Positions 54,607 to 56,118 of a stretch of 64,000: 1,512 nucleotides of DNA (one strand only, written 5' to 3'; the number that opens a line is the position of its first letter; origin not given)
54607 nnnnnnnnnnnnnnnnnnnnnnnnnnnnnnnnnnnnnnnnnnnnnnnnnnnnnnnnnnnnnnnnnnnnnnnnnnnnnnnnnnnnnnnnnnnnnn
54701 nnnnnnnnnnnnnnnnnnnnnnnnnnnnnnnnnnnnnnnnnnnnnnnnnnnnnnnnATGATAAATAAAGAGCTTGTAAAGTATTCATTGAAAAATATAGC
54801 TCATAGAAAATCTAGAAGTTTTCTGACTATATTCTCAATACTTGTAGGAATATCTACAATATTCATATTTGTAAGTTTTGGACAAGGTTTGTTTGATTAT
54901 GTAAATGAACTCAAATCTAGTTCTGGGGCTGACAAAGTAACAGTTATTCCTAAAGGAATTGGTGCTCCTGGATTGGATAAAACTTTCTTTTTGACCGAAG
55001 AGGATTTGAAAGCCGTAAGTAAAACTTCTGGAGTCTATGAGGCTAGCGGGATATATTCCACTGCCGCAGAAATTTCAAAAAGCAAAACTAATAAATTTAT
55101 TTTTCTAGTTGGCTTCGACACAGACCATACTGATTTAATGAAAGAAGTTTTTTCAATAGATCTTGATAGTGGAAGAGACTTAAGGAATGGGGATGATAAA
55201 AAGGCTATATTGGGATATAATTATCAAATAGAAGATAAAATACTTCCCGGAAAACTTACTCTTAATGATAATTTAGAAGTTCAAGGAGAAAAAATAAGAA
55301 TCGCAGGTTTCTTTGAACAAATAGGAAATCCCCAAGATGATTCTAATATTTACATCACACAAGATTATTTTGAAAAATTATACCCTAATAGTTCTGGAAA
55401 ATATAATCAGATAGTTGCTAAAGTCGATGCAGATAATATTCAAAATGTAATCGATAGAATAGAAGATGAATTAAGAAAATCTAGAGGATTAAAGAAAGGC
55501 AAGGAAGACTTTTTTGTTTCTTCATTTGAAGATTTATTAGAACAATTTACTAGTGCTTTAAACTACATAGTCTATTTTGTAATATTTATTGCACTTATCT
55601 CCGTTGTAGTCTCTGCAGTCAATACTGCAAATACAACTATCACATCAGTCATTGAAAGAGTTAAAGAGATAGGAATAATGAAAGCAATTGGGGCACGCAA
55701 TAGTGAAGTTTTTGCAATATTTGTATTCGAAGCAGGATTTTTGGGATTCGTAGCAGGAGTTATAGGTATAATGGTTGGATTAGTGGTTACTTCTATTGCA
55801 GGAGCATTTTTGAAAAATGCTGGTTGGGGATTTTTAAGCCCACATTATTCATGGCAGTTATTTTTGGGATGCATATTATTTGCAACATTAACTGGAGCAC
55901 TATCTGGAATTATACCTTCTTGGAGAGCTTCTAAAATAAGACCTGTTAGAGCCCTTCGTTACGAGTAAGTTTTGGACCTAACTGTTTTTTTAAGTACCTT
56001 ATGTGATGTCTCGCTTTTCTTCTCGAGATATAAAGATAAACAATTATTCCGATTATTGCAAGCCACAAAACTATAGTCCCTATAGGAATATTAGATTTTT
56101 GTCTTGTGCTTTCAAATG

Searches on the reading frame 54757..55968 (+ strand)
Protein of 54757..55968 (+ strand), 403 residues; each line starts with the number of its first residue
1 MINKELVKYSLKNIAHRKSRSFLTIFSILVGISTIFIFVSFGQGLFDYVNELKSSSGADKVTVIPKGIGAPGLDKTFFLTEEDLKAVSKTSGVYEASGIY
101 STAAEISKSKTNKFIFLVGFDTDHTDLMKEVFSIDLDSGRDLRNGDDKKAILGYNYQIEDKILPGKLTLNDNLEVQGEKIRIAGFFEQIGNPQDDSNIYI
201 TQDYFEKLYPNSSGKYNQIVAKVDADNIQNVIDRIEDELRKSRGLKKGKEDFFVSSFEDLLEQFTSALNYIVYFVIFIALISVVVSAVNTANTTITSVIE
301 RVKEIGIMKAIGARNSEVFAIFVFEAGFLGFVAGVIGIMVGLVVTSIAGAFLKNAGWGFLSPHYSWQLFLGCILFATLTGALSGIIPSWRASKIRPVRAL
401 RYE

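Call 16: search_protein_families(library=pfam, proteins=[window:54757-55968:+], max_evalue=0.01)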
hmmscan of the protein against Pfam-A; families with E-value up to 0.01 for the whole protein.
window:54757-55968:+ (403 aa): 2 families
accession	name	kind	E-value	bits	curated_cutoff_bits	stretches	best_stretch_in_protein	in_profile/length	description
PF02687.27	FtsX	-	2.4e-21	76.4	25.5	1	276-395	1-119/120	FtsX-like permease C-terminal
PF12704.14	MacB_PCD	-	2.1e-17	64.5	27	1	21-237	1-206/207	MacB-like periplasmic core domain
